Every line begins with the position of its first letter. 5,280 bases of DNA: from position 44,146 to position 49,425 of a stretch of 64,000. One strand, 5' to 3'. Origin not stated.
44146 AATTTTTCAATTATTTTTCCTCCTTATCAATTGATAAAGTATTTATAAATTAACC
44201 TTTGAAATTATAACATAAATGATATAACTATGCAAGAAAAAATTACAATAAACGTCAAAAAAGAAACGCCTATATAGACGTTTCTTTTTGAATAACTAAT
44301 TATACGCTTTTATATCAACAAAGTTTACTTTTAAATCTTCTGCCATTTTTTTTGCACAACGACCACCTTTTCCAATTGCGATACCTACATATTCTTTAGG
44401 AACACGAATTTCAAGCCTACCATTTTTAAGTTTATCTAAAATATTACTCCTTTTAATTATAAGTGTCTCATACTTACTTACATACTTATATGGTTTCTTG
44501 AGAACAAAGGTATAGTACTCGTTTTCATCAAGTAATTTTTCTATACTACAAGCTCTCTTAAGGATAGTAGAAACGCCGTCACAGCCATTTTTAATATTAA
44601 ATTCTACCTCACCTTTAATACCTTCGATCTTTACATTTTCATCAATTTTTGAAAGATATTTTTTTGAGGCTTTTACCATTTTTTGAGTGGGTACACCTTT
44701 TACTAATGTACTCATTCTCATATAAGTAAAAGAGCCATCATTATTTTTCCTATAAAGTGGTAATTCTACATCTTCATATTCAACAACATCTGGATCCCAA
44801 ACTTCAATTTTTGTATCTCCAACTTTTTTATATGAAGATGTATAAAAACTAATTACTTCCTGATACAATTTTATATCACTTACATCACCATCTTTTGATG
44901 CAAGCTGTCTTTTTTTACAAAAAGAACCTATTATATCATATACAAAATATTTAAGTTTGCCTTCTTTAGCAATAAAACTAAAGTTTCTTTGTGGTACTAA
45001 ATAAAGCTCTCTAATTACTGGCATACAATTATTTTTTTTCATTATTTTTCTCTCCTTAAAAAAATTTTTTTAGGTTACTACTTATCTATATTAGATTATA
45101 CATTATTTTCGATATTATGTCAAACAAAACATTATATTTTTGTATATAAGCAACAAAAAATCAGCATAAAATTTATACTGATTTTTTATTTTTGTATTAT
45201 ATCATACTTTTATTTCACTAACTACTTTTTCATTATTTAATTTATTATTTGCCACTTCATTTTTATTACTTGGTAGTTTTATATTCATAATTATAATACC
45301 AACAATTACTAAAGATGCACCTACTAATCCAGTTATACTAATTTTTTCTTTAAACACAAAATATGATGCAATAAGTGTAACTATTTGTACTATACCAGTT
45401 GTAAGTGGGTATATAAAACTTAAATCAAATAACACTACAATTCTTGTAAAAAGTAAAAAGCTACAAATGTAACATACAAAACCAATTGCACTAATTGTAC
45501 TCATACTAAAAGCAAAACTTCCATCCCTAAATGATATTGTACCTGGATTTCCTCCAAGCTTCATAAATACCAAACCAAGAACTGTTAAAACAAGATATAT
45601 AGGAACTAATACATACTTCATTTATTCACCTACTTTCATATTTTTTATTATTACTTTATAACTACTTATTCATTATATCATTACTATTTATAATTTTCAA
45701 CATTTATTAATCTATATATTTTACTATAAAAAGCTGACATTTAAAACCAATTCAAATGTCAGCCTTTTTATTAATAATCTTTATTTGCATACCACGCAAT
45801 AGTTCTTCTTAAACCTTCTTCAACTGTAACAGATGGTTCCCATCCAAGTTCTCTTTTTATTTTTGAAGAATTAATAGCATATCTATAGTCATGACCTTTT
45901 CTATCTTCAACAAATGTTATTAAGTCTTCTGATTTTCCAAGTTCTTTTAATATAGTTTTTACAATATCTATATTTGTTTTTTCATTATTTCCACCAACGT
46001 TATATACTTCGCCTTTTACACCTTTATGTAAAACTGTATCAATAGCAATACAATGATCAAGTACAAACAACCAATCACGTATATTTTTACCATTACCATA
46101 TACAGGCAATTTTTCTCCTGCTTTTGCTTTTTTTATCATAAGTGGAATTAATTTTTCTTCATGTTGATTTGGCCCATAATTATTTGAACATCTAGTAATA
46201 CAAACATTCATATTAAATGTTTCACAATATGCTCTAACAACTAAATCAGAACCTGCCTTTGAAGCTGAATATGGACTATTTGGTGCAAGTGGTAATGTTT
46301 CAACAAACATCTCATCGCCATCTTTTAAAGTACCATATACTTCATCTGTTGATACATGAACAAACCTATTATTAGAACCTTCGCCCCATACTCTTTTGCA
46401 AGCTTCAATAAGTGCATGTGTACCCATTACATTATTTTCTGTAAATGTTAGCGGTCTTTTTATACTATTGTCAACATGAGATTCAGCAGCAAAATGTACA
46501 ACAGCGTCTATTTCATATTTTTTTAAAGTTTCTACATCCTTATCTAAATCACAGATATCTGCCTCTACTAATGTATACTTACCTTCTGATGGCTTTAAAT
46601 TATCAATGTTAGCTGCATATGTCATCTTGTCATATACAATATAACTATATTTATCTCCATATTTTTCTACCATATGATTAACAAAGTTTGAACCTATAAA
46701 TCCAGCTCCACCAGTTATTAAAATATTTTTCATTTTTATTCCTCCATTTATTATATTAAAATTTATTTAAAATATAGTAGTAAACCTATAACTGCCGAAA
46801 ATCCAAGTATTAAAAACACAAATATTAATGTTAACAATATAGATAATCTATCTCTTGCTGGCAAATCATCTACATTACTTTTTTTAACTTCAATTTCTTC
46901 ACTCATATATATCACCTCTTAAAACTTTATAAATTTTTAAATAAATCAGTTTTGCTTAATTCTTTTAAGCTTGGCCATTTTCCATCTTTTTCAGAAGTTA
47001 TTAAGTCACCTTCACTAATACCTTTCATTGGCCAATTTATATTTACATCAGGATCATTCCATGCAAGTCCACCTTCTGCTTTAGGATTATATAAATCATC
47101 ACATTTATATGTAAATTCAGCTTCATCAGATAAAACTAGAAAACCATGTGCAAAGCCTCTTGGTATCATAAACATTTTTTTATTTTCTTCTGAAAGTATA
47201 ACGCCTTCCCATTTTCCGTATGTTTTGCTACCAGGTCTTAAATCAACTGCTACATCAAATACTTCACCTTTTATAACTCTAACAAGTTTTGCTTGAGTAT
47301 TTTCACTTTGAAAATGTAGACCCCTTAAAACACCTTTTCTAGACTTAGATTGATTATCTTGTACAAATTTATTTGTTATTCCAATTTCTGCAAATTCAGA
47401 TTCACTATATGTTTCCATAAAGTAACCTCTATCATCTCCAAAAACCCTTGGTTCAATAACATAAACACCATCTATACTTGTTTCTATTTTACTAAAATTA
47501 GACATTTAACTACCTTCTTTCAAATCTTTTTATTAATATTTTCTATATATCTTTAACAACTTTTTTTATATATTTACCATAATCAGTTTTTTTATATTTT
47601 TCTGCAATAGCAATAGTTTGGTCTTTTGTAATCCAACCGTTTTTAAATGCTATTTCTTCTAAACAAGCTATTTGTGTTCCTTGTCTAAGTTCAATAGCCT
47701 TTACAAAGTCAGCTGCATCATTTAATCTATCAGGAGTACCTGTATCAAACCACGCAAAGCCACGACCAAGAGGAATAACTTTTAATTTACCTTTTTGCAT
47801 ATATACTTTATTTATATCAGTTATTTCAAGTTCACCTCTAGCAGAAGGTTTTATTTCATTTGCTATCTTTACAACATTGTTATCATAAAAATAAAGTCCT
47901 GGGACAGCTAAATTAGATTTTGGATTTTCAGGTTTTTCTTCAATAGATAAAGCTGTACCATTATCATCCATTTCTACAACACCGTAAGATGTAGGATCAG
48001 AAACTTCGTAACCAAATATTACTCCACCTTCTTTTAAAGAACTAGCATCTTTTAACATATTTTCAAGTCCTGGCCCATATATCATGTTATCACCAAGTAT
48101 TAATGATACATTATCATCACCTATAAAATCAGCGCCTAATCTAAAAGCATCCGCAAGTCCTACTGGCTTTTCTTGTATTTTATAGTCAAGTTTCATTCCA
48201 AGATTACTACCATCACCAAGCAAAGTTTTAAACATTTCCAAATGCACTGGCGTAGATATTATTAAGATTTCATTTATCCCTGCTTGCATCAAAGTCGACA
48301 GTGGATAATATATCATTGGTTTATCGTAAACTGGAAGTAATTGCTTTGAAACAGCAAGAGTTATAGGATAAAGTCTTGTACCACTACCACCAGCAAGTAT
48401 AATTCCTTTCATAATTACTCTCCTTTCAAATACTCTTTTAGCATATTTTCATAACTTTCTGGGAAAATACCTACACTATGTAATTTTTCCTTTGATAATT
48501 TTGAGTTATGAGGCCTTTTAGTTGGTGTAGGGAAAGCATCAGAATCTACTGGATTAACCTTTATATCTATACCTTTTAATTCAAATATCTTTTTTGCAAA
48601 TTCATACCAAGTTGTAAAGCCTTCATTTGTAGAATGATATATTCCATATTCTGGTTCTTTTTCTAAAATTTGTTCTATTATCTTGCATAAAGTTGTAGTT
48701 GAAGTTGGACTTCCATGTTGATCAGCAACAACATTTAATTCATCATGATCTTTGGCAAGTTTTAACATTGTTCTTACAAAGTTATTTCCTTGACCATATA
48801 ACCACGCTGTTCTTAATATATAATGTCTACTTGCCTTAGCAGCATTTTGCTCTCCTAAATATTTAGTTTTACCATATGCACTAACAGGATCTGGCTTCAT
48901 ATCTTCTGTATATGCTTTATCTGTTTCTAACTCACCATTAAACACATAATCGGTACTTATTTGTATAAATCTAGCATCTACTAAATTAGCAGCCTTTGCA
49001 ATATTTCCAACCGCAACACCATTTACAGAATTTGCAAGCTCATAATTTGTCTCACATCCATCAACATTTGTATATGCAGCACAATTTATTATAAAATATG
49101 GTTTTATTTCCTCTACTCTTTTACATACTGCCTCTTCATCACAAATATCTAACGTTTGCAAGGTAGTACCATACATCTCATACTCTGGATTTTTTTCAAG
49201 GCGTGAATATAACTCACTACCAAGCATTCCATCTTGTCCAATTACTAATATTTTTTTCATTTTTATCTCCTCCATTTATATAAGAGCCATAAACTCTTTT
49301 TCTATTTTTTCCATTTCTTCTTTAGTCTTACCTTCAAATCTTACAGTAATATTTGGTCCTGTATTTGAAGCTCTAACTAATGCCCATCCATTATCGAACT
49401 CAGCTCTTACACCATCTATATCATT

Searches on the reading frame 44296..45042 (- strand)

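Call 6: search_protein_families(library=pfam, proteins=[window:44296-45042:-], max_evalue=0.01)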
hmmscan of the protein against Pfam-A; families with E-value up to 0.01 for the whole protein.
window:44296-45042:- (248 aa): 1 family
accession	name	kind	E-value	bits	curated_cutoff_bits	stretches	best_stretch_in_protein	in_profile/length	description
PF00013.35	KH_1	-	0.0032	17.7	21.5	1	210-239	2-31/66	KH domain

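Call 9: search_protein_families(library=ncbifam, proteins=[window:44296-45042:-], max_evalue=0.01)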
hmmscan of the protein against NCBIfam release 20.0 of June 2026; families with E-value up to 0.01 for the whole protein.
window:44296-45042:- (248 aa): 1 family
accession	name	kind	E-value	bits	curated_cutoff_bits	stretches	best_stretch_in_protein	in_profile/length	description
NF010327.0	PRK13763.1-2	equivalog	0.008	15.9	240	0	212-241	10-39/192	putative RNA-processing protein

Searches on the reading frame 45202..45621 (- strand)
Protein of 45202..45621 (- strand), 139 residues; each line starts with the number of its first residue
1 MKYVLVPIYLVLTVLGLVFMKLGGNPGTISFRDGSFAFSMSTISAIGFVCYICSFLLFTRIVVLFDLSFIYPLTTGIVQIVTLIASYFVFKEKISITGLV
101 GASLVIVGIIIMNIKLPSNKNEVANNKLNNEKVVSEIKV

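Call 6: search_protein_families(library=pfam, proteins=[window:45202-45621:-], max_evalue=0.01)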
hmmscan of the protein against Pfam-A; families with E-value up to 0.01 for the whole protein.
window:45202-45621:- (139 aa): 3 families
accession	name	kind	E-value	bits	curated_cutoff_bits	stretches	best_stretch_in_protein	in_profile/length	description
PF00893.25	Multi_Drug_Res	-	0.002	19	23.7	1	37-104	25-92/93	Small Multidrug Resistance protein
PF10639.15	TMEM234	-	0.0028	18.1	30.1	1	46-112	46-112/113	Putative transmembrane family 234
PF00892.27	EamA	-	0.0032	18.2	28.2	1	36-113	62-134/135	EamA-like transporter family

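Call 9: search_protein_families(library=ncbifam, proteins=[window:45202-45621:-], max_evalue=0.01)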
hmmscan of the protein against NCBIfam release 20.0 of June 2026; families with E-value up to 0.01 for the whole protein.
window:45202-45621:- (139 aa): 11 families
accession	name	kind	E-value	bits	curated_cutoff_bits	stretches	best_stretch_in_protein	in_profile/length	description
NF051482.1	EbrB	exception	1e-06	29.3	160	1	42-114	30-103/105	SMR family multidrug efflux transporter EbrB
NF007934.1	PRK10650.1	equivalog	0.00011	22.7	103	1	37-114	31-108/109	multidrug/spermidine efflux SMR transporter subunit MdtI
TIGR03340.1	phn_DUF6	hypoth_equivalog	0.00025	20.8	288.15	1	43-117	68-138/281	phosphonate utilization associated putative membrane protein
NF011625.2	PRK15051.1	equivalog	0.001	19.3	92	1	43-113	39-108/111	4-amino-4-deoxy-L-arabinose-phosphoundecaprenol flippase subunit ArnE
NF045951.1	MAG0110_fam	subfamily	0.0013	18.1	98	1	64-133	138-209/237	MAG0110 family membrane protein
NF042984.1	SMR_efflux_EmrE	exception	0.0014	18.9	226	1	43-115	32-104/110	multidrug efflux SMR transporter EmrE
NF002816.2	PRK02971.1-2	equivalog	0.0016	18.8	99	1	43-114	46-118/120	4-amino-4-deoxy-L-arabinose-phosphoundecaprenol flippase subunit ArnF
NF007087.1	PRK09541.1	subfamily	0.002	18.6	162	1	38-114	27-103/110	EmrE family multidrug efflux SMR transporter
NF051481.1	EbrA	exception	0.0022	18.3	160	1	38-114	28-104/104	SMR family multidrug efflux transporter EbrA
NF000023.1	qac_SMR_C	exception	0.0047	17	200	1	6-114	6-102/107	quaternary ammonium compound efflux SMR transporter QacC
NF000384.1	QacCGHJ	equivalog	0.009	16.3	160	0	36-114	26-102/107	QacCGHJ group quaternary ammonium compound efflux SMR transporter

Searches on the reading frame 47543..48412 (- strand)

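Call 6: search_protein_families(library=pfam, proteins=[window:47543-48412:-], max_evalue=0.01)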
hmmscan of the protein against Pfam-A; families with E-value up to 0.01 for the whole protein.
window:47543-48412:- (289 aa): 2 families
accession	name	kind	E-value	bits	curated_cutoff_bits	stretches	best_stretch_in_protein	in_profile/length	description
PF00483.29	NTP_transferase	-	2e-73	247.4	21.2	1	2-238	1-243/245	Nucleotidyl transferase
PF12804.13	NTP_transf_3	-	9.7e-07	29.5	27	1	3-108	1-95/160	MobA-like NTP transferase domain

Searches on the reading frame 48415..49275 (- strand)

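Call 6: search_protein_families(library=pfam, proteins=[window:48415-49275:-], max_evalue=0.01)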
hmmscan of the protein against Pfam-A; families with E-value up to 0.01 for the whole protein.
window:48415-49275:- (286 aa): 5 families
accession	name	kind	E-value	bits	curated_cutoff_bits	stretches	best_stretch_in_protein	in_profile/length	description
PF04321.23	RmlD_sub_bind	-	3.2e-92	309.1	27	1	8-284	2-283/287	RmlD substrate binding domain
PF01370.27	Epimerase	-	5.4e-19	69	20.9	1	9-171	1-186/240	NAD dependent epimerase/dehydratase family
PF16363.11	GDP_Man_Dehyd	-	3.4e-13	50.2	27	1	24-152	40-171/332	GDP-mannose 4,6 dehydratase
PF02719.21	Polysacc_synt_2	-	1.4e-08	34.7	20.2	1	4-112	21-132/293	Polysaccharide biosynthesis protein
PF07993.18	NAD_binding_4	-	9.3e-05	22.1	20.1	1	61-151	91-194/258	Male sterility protein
